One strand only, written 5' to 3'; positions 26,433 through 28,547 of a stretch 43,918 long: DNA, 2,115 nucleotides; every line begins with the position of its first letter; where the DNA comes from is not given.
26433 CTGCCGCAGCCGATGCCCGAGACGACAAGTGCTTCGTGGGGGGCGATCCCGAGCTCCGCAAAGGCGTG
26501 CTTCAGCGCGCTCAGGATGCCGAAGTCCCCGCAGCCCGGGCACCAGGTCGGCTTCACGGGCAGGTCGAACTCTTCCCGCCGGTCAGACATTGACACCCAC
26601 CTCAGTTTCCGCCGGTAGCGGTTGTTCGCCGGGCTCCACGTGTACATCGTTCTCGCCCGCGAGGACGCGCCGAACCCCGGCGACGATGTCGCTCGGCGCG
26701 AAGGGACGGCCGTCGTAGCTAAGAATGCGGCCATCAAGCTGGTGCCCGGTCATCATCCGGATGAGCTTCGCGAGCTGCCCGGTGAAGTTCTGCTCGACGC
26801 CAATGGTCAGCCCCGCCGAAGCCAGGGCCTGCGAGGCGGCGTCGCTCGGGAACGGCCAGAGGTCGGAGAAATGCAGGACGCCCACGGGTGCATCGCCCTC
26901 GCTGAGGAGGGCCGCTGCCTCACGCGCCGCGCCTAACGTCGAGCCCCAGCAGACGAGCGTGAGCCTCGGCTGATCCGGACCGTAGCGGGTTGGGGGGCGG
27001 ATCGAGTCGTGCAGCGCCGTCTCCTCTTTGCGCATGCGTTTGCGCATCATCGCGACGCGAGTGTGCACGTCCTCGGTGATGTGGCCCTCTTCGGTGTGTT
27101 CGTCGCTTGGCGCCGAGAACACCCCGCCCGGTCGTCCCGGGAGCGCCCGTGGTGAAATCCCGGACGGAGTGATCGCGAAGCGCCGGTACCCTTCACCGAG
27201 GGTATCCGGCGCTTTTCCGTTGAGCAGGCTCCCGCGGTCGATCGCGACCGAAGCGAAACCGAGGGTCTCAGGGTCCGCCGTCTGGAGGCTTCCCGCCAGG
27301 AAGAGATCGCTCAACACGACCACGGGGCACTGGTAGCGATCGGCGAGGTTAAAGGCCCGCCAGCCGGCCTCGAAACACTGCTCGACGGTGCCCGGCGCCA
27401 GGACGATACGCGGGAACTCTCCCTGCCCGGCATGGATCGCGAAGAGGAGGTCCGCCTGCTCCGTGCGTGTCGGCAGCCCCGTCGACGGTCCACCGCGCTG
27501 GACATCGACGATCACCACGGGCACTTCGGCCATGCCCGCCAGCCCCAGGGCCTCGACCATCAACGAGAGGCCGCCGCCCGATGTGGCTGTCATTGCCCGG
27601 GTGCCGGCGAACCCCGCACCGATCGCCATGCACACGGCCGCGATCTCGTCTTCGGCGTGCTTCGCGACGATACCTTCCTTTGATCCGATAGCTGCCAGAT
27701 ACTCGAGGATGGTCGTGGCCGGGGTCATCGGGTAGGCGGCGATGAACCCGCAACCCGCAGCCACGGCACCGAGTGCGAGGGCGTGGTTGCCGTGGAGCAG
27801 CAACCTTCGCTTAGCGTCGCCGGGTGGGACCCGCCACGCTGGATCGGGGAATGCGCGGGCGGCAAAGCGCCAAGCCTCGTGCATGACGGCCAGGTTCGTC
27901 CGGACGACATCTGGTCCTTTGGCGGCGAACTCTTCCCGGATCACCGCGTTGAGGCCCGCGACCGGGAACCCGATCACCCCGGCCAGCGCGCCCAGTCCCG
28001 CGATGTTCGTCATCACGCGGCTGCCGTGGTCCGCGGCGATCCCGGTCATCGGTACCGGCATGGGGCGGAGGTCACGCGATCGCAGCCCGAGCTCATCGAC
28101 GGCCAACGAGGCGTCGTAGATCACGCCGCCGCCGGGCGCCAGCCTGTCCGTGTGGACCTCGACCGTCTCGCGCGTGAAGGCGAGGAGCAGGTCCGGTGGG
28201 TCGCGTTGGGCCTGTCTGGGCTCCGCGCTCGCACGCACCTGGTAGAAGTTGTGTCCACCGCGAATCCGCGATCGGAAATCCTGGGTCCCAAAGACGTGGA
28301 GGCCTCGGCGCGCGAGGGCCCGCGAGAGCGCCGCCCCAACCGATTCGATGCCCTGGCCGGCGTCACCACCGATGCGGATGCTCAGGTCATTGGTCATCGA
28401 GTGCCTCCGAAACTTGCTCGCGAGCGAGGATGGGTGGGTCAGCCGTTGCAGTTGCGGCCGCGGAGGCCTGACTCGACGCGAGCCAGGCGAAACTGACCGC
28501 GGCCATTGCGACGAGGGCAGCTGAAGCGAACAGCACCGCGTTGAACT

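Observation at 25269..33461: Eight-kb operon couples an archaeal-type GAPDH and KorAB to a copper ATPase under one dyad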

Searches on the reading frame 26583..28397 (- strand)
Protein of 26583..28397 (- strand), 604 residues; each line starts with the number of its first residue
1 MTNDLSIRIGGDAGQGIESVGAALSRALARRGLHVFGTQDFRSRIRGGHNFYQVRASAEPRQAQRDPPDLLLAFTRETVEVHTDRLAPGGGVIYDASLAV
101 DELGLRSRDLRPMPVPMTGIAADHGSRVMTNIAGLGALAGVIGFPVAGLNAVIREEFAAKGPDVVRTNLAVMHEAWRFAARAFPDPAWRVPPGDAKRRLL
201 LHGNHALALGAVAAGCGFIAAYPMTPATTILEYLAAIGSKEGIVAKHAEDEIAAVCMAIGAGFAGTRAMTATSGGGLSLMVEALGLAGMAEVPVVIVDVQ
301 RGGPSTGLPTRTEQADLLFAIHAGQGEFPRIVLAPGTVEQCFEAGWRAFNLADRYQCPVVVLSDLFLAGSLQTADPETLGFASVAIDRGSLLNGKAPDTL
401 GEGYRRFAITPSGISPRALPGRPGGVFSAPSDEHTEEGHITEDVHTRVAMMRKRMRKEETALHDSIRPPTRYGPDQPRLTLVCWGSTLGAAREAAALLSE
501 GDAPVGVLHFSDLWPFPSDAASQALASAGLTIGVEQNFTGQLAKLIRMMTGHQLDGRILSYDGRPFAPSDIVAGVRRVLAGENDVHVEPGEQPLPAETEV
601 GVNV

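Call 5: search_protein_families(library=pfam, proteins=[window:26586-28397:-])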
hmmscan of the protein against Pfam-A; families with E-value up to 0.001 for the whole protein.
seq(604 aa): 4 families
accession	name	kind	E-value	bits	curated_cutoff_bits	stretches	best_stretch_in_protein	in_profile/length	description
PF01855.24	POR_N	-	4.5e-57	193.9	27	1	210-452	2-230/231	Pyruvate flavodoxin/ferredoxin oxidoreductase, thiamine diP-bdg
PF01558.24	POR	-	8.6e-35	120.9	27.4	1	13-175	1-171/173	Pyruvate ferredoxin/flavodoxin oxidoreductase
PF17147.9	PFOR_II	-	4.4e-07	30.6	27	1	480-564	4-95/102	Pyruvate:ferredoxin oxidoreductase core domain II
PF02780.25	Transketolase_C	-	4.4e-05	23.8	25.9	1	476-557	9-95/124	Transketolase, C-terminal domain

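Call 10: search_protein_families(library=ncbifam, proteins=[window:26583-28397:-], max_evalue=0.001)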
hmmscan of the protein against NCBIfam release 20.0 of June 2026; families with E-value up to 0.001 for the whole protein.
window:26583-28397:- (604 aa): 17 families
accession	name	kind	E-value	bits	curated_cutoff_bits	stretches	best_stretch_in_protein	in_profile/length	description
TIGR03710.1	OAFO_sf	subfamily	2.5e-195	650.3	482.75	1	4-574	1-560/561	2-oxoacid:acceptor oxidoreductase subunit alpha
NF041170.1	Oxoac_fdxalpha_Archa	equivalog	1.9e-135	452.7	800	2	128-586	167-630/636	2-oxoacid:ferredoxin oxidoreductase subunit alpha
NF006412.0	PRK08659.1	equivalog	2.1e-75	254.3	411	1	196-577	3-375/378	2-oxoacid:acceptor oxidoreductase subunit alpha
NF007206.0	PRK09627.1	equivalog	8.2e-62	209.3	579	1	197-576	2-373/375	2-oxoglutarate synthase subunit alpha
NF005507.0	PRK07119.1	subfamily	1.9e-53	181.6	399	2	197-368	3-174/352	3-methyl-2-oxobutanoate dehydrogenase subunit VorB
NF006232.0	PRK08366.1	equivalog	2.1e-18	66.1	646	1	199-303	8-114/394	2-ketoisovalerate ferredoxin oxidoreductase subunit alpha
NF040682.1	PorA_Arch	equivalog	5.6e-18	65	550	1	200-301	5-108/387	pyruvate synthase subunit PorA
NF007201.0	PRK09622.1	equivalog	8e-17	61.2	590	1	202-368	14-178/405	2-oxoacid:ferredoxin oxidoreductase subunit alpha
TIGR03336.1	IOR_alpha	equivalog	6.7e-16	57.7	650.9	1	198-361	2-159/595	indolepyruvate ferredoxin oxidoreductase subunit alpha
NF045764.1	PhenlGlyoxDHPadG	equivalog_domain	2.4e-15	56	700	1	199-302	3-108/398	NADH-dependent phenylglyoxylate dehydrogenase subunit alpha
NF006233.0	PRK08367.1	equivalog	9.8e-12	44.4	625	1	198-297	4-105/394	pyruvate ferredoxin oxidoreductase subunit alpha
NF006211.0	PRK08338.1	equivalog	2.8e-08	33.5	239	1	6-124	2-114/170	2-oxoacid:ferredoxin oxidoreductase subunit gamma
NF006323.0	PRK08537.1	equivalog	4.4e-08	32.7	235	1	7-142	5-143/181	2-oxoacid:ferredoxin oxidoreductase subunit gamma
NF005324.0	PRK06853.1-4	equivalog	2.4e-07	30.8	222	1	112-178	122-188/196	indolepyruvate oxidoreductase subunit beta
NF045791.1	OxalOxredalpha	equivalog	6.8e-06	25.4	500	1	201-286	7-94/395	oxalate oxidoreductase subunit alpha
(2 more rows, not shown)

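Call 53: search_dna_similar(query=window:26583-28397:-, collection=plasmids, mode=protein, max_evalue=1e-60, max_rows=15)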
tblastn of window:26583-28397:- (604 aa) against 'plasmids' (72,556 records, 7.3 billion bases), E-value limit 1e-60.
Records with a match: 6; places in all: 6; records where one place covers at least 80% of the query: 6.
Best place of each record, by identity: <60% 6.
By first word of the organism name: Peptoclostridium 1; Bacillus 1; Cytobacillus 1; Staphylococcus 1; Natrinema 1; Haloferacaceae 1.
By predicted mobility (MOB-suite, as given by PLSDB): non-mobilizable 6.
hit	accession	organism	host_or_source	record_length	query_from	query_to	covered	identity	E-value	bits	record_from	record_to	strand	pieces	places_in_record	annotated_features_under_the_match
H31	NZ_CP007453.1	Peptoclostridium acidaminophilum DSM 3953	black mud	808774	4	572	94%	41.8%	3e-117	391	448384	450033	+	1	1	2-oxoacid:acceptor oxidoreductase subunit alpha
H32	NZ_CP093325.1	Bacillus sp. N5-665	whole organism,peat soil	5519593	1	577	96%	39.1%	3e-104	353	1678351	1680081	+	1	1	none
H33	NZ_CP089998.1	Cytobacillus spongiae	sponge,Pure culture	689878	1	571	95%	38.8%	1e-100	343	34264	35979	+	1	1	2-oxoacid:acceptor oxidoreductase subunit alpha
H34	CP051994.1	Staphylococcus aureus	Homo sapiens,respiratory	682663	1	571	95%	37.7%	3e-100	342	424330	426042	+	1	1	2-oxoacid:acceptor oxidoreductase subunit alpha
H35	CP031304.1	Natrinema thermotolerans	Cell culture,Korean salt-fermented food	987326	34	582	91%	38.0%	6e-91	315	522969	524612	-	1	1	2-oxoacid:acceptor oxidoreductase subunit alpha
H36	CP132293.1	Haloferacaceae archaeon XH8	cell culture,Pickle salt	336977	45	585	90%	35.6%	8e-68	247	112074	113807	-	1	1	record has no annotation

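Call 62: find_homologous_proteins(query=window:26583-28397:-, max_evalue=1e-60)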
Query window:26583-28397:- (604 aa): 7882 proteins with E <= 1e-60 among 8000 candidates; the best 120 are listed.
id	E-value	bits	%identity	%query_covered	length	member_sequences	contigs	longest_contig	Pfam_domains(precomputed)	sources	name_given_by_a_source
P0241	0.0e+0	1230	92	100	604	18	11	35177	PF01558.26,PF01855.25,PF17147.10,PF02780.26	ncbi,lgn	-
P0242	0.0e+0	1148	85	100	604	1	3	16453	PF01558.26,PF01855.25,PF17147.10,PF02780.26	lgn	-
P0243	0.0e+0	1093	82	100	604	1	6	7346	PF01558.26,PF01855.25,PF17147.10,PF02780.26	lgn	-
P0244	0.0e+0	1080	81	100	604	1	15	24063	PF01558.26,PF01855.25,PF17147.10,PF02780.26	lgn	-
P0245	0.0e+0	1056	79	100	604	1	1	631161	PF01558.26,PF01855.25,PF17147.10,PF02780.26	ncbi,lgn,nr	ncbi:MAG: 2-oxoacid:acceptor oxidoreductase subunit alpha [Chloroflexi bacterium]|nr:2-oxoacid:accep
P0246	0.0e+0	1053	79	100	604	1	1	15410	PF01558.26,PF01855.25,PF17147.10,PF02780.26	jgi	jgi:2-oxoglutarate ferredoxin oxidoreductase subunit alpha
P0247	2.3e-276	936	70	100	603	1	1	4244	PF01558.26,PF01855.25,PF17147.10,PF02780.26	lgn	-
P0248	4.3e-266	902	68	100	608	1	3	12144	PF01558.26,PF01855.25,PF17147.10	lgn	-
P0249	7.5e-266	901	66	100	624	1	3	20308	PF01558.26,PF01855.25,PF17147.10,PF02780.26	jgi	jgi:2-oxoglutarate ferredoxin oxidoreductase subunit alpha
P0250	2.2e-264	897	66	100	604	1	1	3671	PF01558.26,PF01855.25,PF17147.10,PF02780.26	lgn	-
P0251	7.7e-264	895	66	100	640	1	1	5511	PF01558.26,PF01855.25,PF17147.10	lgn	-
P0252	3.5e-262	889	66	100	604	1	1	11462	PF01558.26,PF01855.25,PF17147.10,PF02780.26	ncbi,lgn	-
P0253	3.2e-261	886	65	100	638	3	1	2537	PF01558.26,PF01855.25,PF17147.10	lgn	-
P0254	3.4e-257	873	66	100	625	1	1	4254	PF01558.26,PF01855.25,PF17147.10,PF02780.26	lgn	-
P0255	8.8e-255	865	63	100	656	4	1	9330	PF01558.26,PF01855.25,PF17147.10,PF02780.26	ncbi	-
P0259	1.3e-249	848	63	100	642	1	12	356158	PF01558.26,PF01855.25,PF17147.10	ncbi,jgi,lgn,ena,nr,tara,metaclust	ncbi:MAG: pyruvate ferredoxin oxidoreductase [Gammaproteobacteria bacterium]|nr:pyruvate ferredoxin 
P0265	2.3e-237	807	61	100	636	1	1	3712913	PF01558.26,PF01855.25,PF17147.10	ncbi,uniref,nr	ncbi:2-oxoacid:acceptor oxidoreductase subunit alpha [Ornithinimicrobium flavum]|uniref:2-oxoacid:ac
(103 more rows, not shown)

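Call 63: find_encoding_contigs(protein=P0265, flank=10000, max_places=1)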
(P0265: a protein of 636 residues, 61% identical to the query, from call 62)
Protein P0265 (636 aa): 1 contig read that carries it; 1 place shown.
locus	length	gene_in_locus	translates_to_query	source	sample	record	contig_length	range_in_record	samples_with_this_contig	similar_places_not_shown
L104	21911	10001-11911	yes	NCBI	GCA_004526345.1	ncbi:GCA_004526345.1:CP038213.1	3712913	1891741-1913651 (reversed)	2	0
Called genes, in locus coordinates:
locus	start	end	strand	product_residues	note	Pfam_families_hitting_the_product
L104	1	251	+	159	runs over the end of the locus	-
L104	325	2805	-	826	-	PF02128:Peptidase_M36, PF02225:PA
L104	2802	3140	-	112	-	-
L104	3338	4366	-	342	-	PF14801:TrmI-like_N, PF08704:GCD14, PF13578:Methyltransf_24 (faint)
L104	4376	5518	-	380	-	PF02163:Peptidase_M50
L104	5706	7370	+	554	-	PF11614:FixG_C (faint)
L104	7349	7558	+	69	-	-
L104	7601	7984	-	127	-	PF00903:Glyoxalase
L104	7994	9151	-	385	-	PF07690:MFS_1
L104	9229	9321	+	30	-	-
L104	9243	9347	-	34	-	-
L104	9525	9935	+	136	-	-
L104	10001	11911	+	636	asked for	PF01558:POR, PF01855:POR_N, PF17147:PFOR_II (weak)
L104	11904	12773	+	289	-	PF02775:TPP_enzyme_C, PF12367:PFO_beta_C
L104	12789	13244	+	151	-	PF10025:DUF2267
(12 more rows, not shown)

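Call 64: find_encoding_contigs(protein=P0259, flank=10000, max_places=1)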
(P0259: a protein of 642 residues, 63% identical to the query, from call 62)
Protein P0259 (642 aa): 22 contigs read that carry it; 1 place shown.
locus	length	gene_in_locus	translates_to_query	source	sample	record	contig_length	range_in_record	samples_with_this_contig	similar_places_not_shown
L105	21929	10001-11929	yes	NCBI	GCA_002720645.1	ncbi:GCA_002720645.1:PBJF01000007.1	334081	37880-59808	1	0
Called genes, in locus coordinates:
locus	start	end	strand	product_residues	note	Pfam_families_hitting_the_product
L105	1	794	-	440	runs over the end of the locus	PF02446:Glyco_hydro_77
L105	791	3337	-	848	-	PF11897:DUF3417, PF00343:Phosphorylase, PF28476:GlgP_C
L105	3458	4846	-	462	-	PF21085:CusS, PF00672:HAMP, PF26769:HAMP_PhoQ, PF00512:HisKA, PF02518:HATPase_c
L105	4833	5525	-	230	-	PF00072:Response_reg, PF00486:Trans_reg_C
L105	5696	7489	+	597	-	PF07732:Cu-oxidase_3, PF00394:Cu-oxidase, PF07731:Cu-oxidase_2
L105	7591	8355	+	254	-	PF05275:CopB, PF03797:Autotransporter (faint)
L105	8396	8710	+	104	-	-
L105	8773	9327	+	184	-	PF13442:Cytochrome_CBB3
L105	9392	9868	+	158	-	PF04214:DUF411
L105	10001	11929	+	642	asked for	PF01558:POR, PF01855:POR_N, PF17147:PFOR_II (weak)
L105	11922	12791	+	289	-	PF02775:TPP_enzyme_C, PF12367:PFO_beta_C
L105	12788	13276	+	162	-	PF10025:DUF2267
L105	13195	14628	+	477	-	PF01512:Complex1_51K, PF10589:NADH_4Fe-4S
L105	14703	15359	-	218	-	PF10399:UCR_Fe-S_N, PF00355:Rieske (weak)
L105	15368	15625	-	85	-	PF19803:DUF6286, PF00403:HMA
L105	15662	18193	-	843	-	PF11897:DUF3417, PF00343:Phosphorylase, PF28476:GlgP_C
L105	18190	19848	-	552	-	PF02878:PGM_PMM_I, PF02879:PGM_PMM_II, PF02880:PGM_PMM_III, PF00408:PGM_PMM_IV (weak)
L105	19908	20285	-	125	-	-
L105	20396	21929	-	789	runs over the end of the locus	PF00403:HMA, PF00122:E1-E2_ATPase, PF00702:Hydrolase, PF12710:HAD (faint), PF08282:Hydrolase_3 (faint)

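Call 65: find_encoding_contigs(protein=P0249, flank=10000, max_places=1)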
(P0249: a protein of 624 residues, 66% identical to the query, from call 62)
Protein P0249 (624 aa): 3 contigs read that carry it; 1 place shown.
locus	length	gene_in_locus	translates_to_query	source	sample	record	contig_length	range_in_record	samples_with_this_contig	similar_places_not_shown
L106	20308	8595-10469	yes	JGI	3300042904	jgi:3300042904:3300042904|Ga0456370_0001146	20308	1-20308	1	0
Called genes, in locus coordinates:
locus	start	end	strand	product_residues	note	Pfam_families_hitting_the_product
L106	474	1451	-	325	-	PF14344:DUF4397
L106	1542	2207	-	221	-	PF00072:Response_reg, PF08281:Sigma70_r4_2 (weak), PF00196:GerE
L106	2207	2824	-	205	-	PF00239:Resolvase, PF13384:HTH_23 (faint), PF13412:HTH_24 (faint)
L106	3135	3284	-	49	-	-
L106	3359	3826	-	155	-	-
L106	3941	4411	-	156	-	-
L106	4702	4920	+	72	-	-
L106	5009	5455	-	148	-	PF00072:Response_reg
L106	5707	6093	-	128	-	PF12728:HTH_17 (weak)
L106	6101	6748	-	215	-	-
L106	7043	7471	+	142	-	-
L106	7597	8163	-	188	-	PF13730:HTH_36, PF12802:MarR_2 (weak), PF25212:HVO_A0114 (weak)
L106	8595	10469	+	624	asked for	PF01558:POR, PF01855:POR_N, PF02780:Transketolase_C (weak), PF17147:PFOR_II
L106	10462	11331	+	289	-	PF02775:TPP_enzyme_C, PF12367:PFO_beta_C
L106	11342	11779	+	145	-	PF10025:DUF2267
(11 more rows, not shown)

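Call 101: search_protein_families(library=pfam, proteins=[L105:13195-14628:+, L105:9392-9868:+], max_evalue=0.001)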
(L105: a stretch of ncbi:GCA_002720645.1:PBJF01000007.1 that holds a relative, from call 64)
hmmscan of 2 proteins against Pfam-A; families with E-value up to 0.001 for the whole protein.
L105:13195-14628:+ (477 aa): 2 families
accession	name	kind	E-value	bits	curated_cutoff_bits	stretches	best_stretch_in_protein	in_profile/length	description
PF01512.22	Complex1_51K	-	1.7e-37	129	31.2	1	74-244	2-149/150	Nuo51 FMN-binding domain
PF10589.14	NADH_4Fe-4S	-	1.6e-18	66.8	23.5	1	355-438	2-85/85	NADH-ubiquinone oxidoreductase-F iron-sulfur binding region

L105:9392-9868:+ (158 aa): 1 family
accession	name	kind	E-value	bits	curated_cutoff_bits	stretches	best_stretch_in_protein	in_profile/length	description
PF04214.18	DUF411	-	1.1e-27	95.9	27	1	83-131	1-48/48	Protein of unknown function, DUF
